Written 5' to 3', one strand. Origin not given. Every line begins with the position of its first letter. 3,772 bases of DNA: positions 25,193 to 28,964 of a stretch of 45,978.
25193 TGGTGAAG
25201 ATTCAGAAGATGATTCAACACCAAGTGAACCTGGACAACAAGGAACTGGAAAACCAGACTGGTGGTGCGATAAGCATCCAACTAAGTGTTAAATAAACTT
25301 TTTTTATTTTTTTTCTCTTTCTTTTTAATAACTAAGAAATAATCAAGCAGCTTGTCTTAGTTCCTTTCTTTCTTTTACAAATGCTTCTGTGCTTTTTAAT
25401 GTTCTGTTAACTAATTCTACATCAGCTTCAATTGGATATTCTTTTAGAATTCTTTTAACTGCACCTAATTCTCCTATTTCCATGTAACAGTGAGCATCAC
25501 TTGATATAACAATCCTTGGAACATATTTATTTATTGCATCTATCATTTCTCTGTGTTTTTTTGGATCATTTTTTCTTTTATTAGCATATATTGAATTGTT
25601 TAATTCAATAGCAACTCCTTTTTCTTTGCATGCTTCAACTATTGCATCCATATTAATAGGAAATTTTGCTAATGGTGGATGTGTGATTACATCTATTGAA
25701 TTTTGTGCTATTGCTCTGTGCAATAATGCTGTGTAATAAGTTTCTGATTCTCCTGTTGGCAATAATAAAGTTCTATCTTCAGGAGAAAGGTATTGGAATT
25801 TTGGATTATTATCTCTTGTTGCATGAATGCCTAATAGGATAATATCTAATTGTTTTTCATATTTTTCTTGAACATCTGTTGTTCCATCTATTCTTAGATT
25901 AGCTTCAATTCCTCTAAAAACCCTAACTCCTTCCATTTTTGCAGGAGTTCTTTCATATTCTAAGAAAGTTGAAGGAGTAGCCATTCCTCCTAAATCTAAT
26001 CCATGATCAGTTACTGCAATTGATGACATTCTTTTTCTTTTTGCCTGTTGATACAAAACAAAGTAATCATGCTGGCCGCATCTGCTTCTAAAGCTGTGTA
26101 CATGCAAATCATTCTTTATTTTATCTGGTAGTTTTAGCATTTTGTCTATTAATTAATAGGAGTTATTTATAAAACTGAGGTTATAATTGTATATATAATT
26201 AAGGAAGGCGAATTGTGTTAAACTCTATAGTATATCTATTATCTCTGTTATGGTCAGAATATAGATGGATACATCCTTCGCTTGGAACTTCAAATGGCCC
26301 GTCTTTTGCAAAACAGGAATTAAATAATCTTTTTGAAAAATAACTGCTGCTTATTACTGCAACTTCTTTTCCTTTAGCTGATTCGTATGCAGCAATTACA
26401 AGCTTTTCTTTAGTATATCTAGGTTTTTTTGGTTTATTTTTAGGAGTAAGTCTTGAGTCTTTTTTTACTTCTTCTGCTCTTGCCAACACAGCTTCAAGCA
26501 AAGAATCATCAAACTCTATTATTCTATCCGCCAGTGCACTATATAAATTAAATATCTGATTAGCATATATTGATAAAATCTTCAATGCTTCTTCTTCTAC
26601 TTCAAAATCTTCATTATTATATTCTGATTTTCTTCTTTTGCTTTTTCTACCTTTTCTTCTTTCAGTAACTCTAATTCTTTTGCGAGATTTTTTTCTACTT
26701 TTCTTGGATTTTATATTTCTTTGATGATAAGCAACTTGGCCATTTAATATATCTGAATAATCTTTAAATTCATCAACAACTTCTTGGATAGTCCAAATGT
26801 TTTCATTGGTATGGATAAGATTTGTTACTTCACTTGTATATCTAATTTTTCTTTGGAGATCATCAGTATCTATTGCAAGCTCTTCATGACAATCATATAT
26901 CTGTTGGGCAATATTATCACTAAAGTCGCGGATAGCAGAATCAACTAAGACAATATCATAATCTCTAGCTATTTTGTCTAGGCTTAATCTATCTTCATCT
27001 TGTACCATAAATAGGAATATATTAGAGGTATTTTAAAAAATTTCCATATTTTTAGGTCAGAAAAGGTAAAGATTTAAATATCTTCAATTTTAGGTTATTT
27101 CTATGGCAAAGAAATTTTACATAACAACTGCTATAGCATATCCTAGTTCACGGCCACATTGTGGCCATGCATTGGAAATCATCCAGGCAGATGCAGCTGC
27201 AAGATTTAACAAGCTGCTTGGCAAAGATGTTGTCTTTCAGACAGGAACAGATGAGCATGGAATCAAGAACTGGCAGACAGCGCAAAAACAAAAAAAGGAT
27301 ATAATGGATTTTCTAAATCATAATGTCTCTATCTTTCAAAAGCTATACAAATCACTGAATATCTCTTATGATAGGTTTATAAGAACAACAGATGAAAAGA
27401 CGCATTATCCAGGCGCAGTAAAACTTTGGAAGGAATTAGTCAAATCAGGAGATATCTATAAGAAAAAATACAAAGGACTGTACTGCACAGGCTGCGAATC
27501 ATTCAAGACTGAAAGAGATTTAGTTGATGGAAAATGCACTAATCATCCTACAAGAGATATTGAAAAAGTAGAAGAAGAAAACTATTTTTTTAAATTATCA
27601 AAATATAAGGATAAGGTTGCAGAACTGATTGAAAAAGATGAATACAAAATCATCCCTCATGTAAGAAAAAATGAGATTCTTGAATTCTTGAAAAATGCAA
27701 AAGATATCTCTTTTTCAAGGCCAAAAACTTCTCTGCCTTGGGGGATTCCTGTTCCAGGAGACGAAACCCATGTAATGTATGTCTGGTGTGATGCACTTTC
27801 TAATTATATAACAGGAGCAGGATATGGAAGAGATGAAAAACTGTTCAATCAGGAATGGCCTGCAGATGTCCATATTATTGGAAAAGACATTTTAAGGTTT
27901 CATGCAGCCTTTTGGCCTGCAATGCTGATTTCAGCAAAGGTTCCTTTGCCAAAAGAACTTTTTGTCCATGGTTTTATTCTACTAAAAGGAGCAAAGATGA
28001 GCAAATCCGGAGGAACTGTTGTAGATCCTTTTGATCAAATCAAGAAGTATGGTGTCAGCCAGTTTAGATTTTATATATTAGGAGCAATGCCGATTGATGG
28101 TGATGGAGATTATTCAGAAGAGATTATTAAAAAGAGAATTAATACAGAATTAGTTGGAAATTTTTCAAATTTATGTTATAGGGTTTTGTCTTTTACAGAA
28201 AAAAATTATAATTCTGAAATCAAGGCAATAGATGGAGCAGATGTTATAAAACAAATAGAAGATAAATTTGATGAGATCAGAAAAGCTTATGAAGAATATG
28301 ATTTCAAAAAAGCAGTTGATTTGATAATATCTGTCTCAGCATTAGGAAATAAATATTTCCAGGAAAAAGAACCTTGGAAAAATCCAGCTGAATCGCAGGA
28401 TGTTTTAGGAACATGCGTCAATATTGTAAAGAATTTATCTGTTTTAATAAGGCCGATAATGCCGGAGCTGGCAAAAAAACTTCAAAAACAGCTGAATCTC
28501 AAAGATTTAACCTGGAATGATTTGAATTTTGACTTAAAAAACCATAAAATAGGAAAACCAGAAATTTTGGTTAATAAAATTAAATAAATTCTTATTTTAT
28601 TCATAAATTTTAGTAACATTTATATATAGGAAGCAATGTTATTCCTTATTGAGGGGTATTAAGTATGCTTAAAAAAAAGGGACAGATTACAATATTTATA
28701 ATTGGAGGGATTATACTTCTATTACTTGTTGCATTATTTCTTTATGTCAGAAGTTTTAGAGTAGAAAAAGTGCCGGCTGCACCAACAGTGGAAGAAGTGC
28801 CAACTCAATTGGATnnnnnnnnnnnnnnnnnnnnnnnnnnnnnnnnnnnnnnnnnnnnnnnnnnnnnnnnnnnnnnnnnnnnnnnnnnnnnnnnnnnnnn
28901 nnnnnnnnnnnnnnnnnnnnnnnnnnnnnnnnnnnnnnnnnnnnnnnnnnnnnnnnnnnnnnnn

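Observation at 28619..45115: Seven-gene, translationally coupled surface operon built from a tandemly duplicated three-gene module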

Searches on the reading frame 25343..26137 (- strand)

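Call 27: search_protein_families(library=pfam, proteins=[window:25343-26137:-], max_evalue=0.001)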
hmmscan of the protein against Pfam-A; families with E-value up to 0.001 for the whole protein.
window:25343-26137:- (264 aa): 2 families
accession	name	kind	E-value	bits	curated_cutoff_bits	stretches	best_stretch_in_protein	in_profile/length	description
PF02811.25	PHP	-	8e-11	43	26.4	1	10-181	1-163/164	PHP domain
PF01876.22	RNase_P_p30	-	3.5e-07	30.3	35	1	137-221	100-187/214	RNase P subunit p30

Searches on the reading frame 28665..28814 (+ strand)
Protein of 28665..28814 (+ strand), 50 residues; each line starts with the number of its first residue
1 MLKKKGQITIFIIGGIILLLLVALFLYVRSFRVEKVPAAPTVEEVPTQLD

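Call 104: search_protein_families(library=pfam, proteins=[window:28665-28814:+], max_evalue=10)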
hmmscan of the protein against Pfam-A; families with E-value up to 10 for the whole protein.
window:28665-28814:+ (50 aa): 3 families
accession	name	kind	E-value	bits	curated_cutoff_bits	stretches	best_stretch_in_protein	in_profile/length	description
PF13400.11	Tad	-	0.011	16.5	22.3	1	6-27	1-22/47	Putative Flp pilus-assembly TadE/G-like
PF20087.4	DUF6479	-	0.11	13.4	25.4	1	7-47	20-59/120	Family of unknown function (DUF6479)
PF20485.3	DUF6724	-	0.44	10.8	27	1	8-29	17-38/64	Family of unknown function (DUF6724)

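Call 105: search_protein_families(library=ncbifam, proteins=[window:28665-28814:+], max_evalue=10)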
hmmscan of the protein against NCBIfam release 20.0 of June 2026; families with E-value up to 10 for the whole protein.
window:28665-28814:+ (50 aa): 2 families
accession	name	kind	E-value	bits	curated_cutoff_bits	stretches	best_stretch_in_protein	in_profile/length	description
NF005826.1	PRK07718.1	equivalog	0.052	13.5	140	1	4-45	5-46/143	flagellar basal body-associated protein FliL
TIGR01167.1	LPXTG_anchor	domain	0.11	13.3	15.9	1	9-29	11-30/34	LPXTG cell wall anchor domain-containing protein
